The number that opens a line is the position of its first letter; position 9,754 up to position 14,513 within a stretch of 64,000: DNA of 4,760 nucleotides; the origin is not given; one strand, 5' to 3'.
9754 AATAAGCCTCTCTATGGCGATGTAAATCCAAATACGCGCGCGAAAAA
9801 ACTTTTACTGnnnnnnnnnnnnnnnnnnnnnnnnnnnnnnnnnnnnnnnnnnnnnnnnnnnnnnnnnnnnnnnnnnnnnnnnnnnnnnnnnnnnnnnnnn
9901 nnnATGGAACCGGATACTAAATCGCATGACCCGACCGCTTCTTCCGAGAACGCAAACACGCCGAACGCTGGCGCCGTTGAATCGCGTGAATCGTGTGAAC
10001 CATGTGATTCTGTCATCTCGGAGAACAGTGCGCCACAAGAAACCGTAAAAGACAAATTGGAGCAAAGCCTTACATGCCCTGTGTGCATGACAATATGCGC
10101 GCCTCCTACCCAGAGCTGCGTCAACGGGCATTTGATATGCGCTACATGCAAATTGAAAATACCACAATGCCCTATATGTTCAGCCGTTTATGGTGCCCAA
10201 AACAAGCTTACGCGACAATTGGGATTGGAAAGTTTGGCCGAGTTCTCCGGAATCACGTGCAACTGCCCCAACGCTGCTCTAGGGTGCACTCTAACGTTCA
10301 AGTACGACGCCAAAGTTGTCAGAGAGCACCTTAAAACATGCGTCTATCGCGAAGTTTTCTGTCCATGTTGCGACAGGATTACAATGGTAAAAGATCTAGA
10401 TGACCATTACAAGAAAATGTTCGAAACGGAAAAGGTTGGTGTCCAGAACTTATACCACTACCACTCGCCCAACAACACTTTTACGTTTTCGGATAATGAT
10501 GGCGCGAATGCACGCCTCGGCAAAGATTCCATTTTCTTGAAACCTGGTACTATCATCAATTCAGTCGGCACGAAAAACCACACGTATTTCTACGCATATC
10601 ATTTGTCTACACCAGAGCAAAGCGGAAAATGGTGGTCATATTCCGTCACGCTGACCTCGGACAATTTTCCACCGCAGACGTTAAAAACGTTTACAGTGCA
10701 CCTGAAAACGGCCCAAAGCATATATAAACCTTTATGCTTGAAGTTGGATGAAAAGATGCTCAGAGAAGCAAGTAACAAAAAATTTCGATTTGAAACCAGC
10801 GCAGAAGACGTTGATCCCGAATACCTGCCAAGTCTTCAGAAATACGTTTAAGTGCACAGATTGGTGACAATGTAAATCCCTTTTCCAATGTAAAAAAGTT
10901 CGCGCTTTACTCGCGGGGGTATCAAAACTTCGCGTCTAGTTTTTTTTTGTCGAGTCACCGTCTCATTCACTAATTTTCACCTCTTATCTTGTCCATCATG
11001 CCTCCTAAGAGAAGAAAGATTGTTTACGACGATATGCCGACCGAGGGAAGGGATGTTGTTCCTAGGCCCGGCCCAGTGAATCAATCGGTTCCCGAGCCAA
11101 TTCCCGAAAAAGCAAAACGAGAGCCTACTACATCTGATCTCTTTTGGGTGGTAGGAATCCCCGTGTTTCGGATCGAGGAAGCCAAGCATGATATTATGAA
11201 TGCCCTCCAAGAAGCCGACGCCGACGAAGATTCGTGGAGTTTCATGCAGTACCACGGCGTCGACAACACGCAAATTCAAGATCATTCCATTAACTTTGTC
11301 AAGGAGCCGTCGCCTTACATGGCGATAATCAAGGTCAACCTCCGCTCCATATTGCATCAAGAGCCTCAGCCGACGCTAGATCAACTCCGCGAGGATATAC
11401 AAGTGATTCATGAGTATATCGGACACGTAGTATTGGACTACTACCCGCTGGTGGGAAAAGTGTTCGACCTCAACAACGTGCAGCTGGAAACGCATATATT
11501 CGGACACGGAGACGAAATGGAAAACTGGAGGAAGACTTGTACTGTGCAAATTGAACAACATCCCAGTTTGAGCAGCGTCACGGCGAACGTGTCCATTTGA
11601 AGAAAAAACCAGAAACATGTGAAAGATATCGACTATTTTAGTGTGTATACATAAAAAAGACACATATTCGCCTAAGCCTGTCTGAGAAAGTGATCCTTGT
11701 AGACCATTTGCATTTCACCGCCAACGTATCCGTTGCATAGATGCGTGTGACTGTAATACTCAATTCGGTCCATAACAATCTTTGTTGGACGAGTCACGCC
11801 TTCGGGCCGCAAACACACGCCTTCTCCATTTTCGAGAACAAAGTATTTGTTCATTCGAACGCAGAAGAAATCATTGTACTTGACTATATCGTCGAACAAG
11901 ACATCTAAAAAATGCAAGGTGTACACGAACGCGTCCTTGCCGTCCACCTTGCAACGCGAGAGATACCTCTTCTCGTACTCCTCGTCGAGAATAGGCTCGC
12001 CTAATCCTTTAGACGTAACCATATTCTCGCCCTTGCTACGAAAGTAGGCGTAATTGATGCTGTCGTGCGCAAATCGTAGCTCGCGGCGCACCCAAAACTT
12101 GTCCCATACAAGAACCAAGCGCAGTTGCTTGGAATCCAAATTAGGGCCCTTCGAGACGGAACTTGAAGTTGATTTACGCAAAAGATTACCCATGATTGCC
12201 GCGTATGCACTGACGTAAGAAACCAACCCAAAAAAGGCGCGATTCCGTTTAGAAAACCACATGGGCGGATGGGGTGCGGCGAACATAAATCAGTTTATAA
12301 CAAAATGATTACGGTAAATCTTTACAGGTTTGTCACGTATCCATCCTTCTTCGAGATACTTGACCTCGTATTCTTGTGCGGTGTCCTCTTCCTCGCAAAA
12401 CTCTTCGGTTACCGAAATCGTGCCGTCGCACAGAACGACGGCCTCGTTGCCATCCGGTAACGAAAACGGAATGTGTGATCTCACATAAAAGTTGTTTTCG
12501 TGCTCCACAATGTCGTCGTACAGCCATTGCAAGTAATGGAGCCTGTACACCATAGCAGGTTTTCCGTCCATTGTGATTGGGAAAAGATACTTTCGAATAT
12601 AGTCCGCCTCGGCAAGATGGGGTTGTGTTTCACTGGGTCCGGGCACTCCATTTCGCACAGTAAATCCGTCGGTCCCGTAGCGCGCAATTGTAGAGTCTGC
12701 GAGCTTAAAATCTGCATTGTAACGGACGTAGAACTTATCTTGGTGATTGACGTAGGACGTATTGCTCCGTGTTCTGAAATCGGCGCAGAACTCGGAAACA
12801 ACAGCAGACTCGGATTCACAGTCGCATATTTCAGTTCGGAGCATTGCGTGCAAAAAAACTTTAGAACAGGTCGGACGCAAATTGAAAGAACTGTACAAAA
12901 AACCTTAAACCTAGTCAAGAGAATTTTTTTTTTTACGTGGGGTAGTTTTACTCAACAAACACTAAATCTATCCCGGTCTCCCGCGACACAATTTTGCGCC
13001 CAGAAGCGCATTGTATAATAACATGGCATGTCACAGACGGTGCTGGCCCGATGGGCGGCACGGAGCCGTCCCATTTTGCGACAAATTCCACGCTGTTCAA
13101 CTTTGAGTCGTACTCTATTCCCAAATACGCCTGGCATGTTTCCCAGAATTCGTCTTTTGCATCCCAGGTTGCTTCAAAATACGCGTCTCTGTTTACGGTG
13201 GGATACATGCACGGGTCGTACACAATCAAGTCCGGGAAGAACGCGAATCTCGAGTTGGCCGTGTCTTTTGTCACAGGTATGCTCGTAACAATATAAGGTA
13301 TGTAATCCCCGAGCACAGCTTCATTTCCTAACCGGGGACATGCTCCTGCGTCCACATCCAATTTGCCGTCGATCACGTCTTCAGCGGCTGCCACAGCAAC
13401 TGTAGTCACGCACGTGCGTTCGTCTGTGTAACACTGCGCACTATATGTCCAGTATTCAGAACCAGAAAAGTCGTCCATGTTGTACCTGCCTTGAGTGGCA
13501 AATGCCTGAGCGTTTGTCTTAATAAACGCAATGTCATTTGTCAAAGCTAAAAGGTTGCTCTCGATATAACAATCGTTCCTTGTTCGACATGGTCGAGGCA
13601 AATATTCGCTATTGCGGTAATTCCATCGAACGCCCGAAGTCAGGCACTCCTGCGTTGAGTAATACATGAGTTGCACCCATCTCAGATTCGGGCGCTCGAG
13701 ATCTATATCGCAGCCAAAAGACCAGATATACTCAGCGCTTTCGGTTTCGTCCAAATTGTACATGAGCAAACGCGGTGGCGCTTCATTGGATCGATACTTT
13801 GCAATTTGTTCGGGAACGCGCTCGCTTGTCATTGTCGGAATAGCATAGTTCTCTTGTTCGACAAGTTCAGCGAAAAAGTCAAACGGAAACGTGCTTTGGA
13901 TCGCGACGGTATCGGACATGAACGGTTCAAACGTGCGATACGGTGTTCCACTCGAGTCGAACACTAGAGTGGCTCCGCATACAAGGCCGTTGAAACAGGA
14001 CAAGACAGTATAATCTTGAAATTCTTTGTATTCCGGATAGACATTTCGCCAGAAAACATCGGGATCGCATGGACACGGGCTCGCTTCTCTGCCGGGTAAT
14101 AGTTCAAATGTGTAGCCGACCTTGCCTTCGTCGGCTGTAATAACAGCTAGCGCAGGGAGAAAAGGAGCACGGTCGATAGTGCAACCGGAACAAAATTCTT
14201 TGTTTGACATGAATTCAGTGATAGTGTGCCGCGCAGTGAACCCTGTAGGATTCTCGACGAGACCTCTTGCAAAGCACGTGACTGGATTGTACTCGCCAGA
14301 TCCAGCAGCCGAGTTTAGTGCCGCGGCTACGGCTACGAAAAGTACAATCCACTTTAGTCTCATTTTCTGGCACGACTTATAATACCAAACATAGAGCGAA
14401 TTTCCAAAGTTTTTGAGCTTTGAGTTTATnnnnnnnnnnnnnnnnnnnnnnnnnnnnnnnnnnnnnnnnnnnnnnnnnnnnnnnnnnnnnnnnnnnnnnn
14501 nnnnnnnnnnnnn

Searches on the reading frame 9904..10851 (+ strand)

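Call 29: search_protein_families(library=pfam, proteins=[window:9904-10851:+], max_evalue=0.001)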
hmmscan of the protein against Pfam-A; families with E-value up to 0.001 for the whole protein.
window:9904-10851:+ (315 aa): 2 families
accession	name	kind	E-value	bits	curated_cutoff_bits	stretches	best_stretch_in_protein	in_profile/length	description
PF21362.3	Sina_RING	-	8.8e-09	35.8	29.3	1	58-92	1-35/35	E3 ubiquitin-protein ligase sina/sinah, RING finger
PF21361.3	Sina_ZnF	-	3.2e-05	24.7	32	1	117-173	6-64/77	Sina, zinc finger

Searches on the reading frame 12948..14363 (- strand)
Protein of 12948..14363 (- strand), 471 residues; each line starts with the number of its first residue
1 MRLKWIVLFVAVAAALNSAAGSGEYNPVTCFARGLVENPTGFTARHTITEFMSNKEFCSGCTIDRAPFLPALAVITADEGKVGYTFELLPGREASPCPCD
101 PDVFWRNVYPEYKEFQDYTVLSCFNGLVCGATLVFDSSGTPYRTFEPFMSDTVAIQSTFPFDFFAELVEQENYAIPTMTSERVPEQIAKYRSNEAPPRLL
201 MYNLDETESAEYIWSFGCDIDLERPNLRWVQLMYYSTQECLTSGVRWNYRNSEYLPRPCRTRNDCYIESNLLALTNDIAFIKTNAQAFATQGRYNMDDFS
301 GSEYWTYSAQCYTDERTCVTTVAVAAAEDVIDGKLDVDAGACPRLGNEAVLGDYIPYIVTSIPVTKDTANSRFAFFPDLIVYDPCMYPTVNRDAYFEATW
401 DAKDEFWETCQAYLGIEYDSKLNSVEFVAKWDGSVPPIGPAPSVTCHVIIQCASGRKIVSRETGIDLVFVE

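Call 3: search_protein_families(library=pfam, proteins=[window:12948-14363:-], max_evalue=0.01)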
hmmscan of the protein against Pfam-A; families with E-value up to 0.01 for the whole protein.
window:12948-14363:- (471 aa): 0 families

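Call 7: find_encoding_contigs(protein=window:12948-14363:-, flank=3000, max_places=4)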
Protein window:12948-14363:- (471 aa): 2 contigs read that carry it; 2 places shown.
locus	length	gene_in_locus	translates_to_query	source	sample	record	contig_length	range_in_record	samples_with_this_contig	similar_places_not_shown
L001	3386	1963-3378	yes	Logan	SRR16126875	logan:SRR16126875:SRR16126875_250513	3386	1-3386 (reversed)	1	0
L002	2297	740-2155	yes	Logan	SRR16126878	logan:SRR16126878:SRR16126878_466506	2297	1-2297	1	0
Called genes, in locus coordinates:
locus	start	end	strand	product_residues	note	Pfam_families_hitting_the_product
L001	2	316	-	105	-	?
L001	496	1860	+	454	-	PF25390:WD40_RLD, PF13540:RCC1_2, PF00415:RCC1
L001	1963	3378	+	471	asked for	-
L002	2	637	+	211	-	?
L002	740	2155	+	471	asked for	-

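Call 16: list_cluster_members(proteins=[P0001, window:12948-14363:-, window:32769-34523:-, window:26139-27776:-, window:30677-32665:-, window:55295-60724:+, window:60867-62240:+, window:34609-35832:+])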
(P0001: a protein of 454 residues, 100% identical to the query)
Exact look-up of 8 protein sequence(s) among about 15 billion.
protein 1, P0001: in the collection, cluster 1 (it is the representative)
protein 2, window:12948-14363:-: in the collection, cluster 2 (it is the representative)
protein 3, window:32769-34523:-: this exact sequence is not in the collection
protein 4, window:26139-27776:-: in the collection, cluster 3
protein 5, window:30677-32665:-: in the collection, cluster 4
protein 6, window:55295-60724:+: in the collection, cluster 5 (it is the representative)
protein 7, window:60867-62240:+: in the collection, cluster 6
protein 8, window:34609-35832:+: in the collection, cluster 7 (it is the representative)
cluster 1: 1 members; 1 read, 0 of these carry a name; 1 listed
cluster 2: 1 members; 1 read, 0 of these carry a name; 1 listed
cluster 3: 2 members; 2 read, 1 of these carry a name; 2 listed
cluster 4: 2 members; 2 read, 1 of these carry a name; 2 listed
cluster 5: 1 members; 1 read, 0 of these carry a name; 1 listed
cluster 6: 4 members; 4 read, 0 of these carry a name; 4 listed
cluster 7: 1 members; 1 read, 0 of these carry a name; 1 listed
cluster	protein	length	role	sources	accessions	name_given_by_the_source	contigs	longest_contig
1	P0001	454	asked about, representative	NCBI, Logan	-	-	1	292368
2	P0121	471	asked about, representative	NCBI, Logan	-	-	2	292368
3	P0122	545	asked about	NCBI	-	-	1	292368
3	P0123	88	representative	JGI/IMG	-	hypothetical protein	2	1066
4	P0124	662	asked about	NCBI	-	-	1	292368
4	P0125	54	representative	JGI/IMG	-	hypothetical protein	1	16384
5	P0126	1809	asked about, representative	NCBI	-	-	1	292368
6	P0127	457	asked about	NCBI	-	-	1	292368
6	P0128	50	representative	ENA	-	-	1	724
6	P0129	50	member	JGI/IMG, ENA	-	-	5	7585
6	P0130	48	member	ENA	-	-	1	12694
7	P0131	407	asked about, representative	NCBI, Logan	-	-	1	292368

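Call 21: find_related_loci(query=window:12948-14363:-, collection=viral_contigs, flank=8000)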
Query window:12948-14363:- (471 aa) in viral_contigs; peptide patterns used: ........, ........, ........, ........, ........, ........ (x = any residue, [..] = any of these).
2 stretches matched a pattern, but none encodes a relative of the query by tblastn (E <= 1e-3).

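Call 46: find_homologous_proteins(query=window:12948-14363:-, max_evalue=0.001)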
Query window:12948-14363:- (471 aa): 1 proteins with E <= 0.001 among 8000 candidates.
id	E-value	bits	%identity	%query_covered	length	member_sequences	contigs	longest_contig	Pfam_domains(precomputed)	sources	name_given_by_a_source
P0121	0.0e+0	1109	100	100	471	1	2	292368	-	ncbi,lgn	-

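Call 78: search_protein_families(library=phrogs, proteins=[window:12948-14363:-], max_evalue=0.001)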
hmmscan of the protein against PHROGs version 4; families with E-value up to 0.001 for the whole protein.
window:12948-14363:- (471 aa): 0 families
